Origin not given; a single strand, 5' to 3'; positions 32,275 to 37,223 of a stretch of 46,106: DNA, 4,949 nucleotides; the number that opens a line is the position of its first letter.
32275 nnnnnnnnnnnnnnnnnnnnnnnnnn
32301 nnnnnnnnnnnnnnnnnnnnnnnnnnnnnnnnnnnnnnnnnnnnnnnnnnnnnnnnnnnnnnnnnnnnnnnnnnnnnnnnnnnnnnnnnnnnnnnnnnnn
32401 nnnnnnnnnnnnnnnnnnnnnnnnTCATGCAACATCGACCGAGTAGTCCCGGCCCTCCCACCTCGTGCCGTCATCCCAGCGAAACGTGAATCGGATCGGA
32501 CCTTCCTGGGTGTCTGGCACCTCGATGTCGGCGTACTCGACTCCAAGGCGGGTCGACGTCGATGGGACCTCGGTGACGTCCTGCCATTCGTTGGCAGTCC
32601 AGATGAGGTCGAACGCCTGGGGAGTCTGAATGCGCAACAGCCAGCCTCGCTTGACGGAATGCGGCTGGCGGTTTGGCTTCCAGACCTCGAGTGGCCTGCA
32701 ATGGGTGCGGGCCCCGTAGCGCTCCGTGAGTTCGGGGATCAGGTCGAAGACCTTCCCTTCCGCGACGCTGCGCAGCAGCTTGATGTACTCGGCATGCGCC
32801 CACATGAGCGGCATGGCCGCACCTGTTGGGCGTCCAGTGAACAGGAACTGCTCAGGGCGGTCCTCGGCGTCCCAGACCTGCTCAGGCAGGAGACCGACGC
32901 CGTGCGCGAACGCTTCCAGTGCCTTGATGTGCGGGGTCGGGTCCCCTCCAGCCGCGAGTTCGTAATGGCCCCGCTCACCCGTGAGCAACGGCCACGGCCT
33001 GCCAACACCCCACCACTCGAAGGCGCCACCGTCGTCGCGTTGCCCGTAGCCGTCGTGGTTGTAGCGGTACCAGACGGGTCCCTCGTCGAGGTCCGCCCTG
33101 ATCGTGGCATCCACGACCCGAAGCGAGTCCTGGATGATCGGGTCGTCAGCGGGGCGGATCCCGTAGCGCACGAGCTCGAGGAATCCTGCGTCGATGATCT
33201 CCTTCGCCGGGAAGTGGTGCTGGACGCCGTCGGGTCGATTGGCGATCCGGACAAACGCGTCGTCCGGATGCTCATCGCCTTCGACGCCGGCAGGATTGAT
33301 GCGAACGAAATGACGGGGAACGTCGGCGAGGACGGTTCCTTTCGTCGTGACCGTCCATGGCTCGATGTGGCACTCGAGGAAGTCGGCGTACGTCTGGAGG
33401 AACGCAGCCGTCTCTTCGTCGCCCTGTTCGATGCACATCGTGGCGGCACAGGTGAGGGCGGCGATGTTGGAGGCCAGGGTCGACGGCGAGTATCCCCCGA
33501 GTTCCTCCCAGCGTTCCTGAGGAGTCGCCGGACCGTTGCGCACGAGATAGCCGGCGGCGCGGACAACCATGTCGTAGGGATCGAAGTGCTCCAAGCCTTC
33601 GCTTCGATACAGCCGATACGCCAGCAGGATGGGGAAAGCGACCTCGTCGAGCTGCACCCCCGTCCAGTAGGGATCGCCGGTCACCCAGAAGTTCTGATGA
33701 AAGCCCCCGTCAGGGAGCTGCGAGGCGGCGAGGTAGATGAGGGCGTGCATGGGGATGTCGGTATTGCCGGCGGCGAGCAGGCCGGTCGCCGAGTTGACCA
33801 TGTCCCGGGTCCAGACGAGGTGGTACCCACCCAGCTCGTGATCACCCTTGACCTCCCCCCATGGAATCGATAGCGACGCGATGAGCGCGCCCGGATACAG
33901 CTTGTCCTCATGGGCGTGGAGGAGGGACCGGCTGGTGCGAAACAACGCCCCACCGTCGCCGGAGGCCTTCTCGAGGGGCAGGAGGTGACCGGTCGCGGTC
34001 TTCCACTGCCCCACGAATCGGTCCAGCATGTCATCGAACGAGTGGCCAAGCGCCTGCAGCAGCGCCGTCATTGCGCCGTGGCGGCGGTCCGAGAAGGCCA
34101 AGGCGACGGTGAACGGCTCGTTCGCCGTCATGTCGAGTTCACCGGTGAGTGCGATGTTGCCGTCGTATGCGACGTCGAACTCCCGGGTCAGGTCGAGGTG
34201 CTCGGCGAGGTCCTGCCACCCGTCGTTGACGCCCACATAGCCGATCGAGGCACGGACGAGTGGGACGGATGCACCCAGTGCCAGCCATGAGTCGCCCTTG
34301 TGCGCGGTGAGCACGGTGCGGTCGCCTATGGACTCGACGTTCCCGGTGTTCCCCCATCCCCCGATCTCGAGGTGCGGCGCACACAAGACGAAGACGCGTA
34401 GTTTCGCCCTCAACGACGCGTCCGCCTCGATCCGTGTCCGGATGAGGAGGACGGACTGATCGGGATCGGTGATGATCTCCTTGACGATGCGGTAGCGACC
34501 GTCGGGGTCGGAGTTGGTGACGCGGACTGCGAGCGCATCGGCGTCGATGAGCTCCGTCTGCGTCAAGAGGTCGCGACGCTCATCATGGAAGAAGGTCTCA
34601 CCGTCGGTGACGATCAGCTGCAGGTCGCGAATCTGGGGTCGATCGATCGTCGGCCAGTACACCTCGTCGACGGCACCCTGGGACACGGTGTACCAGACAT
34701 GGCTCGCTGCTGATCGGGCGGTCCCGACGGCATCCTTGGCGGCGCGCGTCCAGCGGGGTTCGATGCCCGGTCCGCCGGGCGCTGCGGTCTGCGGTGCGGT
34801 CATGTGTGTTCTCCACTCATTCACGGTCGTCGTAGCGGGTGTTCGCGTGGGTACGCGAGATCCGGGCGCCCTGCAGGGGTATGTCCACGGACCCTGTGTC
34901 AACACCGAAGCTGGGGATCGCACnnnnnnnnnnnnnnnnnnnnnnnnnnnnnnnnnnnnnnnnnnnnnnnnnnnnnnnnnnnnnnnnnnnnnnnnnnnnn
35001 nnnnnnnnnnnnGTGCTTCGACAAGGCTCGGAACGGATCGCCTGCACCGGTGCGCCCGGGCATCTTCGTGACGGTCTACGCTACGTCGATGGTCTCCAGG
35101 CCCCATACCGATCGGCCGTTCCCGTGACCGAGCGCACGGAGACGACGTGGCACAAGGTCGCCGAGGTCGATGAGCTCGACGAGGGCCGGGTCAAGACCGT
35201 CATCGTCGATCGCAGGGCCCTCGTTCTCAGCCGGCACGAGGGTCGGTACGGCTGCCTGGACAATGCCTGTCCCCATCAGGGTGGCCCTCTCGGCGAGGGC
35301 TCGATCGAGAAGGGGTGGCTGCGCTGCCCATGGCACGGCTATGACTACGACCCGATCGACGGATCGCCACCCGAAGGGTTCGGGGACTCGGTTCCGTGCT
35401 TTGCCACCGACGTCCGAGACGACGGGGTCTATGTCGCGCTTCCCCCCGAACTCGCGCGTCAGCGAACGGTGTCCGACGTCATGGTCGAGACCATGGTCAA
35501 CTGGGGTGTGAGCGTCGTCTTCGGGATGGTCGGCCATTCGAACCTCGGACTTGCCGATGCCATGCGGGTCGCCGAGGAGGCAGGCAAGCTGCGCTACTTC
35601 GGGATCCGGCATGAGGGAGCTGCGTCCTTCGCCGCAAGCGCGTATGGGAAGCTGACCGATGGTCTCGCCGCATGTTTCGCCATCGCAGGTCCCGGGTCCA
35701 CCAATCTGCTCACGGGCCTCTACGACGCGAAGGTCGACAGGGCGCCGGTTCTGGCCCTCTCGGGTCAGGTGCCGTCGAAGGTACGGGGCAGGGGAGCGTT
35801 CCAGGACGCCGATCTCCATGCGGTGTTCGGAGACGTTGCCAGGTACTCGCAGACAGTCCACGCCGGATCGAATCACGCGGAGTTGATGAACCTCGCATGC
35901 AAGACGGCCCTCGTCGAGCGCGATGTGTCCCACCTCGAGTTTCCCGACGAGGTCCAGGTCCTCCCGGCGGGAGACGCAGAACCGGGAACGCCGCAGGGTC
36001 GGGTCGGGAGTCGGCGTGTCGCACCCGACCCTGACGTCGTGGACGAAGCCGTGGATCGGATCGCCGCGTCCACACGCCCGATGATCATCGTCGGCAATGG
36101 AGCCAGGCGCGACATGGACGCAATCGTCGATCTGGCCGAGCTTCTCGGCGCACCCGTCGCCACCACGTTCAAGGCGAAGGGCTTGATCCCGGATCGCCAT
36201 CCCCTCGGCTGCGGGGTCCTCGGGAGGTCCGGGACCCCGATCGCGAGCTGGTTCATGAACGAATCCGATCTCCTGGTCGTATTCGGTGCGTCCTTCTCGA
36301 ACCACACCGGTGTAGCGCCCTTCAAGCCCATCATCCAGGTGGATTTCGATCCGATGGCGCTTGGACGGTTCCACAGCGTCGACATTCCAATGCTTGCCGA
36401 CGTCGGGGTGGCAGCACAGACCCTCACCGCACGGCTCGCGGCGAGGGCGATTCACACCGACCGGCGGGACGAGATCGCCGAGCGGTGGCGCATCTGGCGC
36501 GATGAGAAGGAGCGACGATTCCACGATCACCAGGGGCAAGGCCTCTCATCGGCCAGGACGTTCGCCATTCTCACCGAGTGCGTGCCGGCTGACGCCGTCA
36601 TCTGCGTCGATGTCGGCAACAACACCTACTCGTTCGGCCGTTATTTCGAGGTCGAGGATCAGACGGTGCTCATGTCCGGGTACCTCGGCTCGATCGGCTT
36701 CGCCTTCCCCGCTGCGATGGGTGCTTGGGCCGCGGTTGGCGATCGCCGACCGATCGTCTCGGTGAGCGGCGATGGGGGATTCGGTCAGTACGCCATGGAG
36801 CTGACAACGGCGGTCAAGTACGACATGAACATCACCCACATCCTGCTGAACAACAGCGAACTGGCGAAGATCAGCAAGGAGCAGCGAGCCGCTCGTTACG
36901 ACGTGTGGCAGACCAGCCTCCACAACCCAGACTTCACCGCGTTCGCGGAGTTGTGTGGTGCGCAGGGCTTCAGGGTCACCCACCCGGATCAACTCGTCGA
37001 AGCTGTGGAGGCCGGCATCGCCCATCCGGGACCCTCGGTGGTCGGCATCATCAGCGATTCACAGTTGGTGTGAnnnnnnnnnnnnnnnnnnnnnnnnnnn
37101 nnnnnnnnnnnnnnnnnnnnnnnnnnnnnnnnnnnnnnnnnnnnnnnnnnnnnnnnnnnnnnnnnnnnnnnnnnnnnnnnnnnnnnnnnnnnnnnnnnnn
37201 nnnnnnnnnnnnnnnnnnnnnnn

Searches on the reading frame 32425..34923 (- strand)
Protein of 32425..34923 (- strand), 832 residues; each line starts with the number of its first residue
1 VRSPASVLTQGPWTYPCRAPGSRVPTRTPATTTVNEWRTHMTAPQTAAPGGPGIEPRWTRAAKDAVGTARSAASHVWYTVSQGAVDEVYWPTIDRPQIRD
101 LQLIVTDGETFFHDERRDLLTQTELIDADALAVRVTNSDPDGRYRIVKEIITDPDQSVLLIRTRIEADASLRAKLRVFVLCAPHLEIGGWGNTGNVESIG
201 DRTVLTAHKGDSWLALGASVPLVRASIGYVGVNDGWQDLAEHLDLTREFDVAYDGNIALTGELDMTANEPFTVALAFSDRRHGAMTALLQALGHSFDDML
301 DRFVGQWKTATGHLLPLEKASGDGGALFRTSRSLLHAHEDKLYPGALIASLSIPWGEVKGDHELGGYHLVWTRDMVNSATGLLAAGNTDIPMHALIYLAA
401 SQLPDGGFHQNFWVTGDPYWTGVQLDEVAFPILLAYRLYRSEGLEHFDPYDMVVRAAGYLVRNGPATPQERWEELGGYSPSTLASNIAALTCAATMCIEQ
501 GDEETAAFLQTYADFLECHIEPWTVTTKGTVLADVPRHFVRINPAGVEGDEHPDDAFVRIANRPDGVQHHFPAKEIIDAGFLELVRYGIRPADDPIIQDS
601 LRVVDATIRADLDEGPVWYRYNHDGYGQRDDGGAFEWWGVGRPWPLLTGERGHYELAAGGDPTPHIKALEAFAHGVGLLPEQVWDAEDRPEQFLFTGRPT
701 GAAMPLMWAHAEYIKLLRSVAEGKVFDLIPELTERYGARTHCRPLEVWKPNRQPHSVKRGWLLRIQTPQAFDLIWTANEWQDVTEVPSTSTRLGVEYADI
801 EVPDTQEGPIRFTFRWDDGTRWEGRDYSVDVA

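Call 78: search_protein_families(library=pfam, proteins=[window:32425-34923:-], max_evalue=0.001)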
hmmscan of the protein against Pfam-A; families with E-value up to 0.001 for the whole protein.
window:32425-34923:- (832 aa): 2 families
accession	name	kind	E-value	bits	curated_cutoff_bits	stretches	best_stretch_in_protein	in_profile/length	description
PF09137.17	Glucodextran_N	-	5.9e-93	311.7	24.1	1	48-309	1-260/263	Glucodextranase, domain N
PF00723.27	Glyco_hydro_15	-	4.9e-34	118.4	22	2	411-716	110-425/427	Glycosyl hydrolases family 15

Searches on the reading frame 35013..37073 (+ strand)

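Call 78: search_protein_families(library=pfam, proteins=[window:35013-37073:+], max_evalue=0.001)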
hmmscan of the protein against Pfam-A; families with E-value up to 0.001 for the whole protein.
window:35013-37073:+ (686 aa): 6 families
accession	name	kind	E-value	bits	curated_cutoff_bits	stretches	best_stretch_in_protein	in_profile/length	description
PF00205.28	TPP_enzyme_M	-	2.4e-33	115.2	30.4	1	343-470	1-136/137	Thiamine pyrophosphate enzyme, central domain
PF02775.26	TPP_enzyme_C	-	1.3e-32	113.1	21.9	1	533-677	1-149/151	Thiamine pyrophosphate enzyme, C-terminal TPP binding domain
PF02776.23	TPP_enzyme_N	-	1.7e-31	108.9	26.8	1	152-267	2-115/119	Thiamine pyrophosphate enzyme, N-terminal TPP binding domain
PF00355.32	Rieske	-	4.8e-17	62.1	20.3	1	45-118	1-74/88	Rieske [2Fe-2S] domain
PF22543.2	Rieske_4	-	1.3e-05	25.9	28.4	1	58-111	13-69/119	Soluble Rieske-type ferredoxin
PF13806.12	Rieske_2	-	8.8e-05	22.8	27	1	45-141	1-103/104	Rieske-like [2Fe-2S] domain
